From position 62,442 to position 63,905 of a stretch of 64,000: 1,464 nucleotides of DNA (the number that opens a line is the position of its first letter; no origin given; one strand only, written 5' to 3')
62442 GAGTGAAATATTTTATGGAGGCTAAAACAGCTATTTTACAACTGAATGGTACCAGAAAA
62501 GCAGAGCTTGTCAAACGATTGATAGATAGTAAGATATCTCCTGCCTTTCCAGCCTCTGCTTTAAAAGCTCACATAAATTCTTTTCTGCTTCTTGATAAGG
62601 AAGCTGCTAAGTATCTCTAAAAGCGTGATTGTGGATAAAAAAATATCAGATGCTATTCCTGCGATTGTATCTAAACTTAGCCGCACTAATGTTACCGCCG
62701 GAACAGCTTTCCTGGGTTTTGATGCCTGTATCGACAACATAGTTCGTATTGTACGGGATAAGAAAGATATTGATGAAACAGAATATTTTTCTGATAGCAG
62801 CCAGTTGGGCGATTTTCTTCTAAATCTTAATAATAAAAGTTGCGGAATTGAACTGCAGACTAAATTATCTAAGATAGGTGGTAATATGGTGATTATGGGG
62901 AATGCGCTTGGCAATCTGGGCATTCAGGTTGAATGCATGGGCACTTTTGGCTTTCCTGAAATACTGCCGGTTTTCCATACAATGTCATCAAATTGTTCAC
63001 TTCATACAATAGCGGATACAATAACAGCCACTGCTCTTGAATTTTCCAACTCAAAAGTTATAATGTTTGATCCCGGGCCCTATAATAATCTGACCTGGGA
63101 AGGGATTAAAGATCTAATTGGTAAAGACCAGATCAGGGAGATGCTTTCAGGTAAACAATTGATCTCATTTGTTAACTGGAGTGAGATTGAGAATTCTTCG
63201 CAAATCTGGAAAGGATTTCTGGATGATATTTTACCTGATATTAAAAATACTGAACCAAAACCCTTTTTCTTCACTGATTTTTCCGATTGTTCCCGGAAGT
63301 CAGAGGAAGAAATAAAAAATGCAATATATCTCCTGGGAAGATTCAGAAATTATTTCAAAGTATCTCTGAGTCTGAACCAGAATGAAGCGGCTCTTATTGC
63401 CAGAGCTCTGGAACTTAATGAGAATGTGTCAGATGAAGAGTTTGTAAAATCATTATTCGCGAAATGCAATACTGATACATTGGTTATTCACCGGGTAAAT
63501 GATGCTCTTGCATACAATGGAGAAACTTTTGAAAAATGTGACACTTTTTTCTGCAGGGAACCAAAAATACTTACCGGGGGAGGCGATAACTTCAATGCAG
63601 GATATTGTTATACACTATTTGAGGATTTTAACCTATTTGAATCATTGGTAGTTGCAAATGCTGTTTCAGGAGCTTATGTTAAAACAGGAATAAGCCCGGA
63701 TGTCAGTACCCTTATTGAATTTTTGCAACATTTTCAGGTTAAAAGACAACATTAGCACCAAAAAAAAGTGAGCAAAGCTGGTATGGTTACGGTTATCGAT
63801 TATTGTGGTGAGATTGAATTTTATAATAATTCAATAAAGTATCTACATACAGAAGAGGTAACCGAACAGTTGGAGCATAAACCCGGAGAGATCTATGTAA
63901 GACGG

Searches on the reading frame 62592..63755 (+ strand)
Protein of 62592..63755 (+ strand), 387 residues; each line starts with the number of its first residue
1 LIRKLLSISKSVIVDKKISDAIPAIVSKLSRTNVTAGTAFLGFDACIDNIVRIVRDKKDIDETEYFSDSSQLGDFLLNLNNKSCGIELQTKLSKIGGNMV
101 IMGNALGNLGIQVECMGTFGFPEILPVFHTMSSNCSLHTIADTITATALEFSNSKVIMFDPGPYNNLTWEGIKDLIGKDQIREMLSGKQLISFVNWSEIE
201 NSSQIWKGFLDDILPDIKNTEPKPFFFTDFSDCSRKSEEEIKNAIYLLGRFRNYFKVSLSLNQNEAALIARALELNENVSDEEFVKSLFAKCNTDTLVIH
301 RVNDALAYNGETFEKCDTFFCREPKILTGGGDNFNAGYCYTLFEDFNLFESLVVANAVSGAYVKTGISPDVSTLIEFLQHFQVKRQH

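Call 58: search_protein_families(library=pfam, proteins=[window:62592-63755:+], max_evalue=0.00001)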
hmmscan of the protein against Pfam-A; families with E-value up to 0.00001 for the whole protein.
window:62592-63755:+ (387 aa): 2 families
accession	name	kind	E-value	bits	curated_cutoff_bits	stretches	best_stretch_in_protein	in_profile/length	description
PF25270.1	Khk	-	2.2e-49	169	35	1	15-380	2-364/365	Prokaryotic ketohexokinase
PF00294.29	PfkB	-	8.9e-06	25.7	25.8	0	261-364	189-291/302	pfkB family carbohydrate kinase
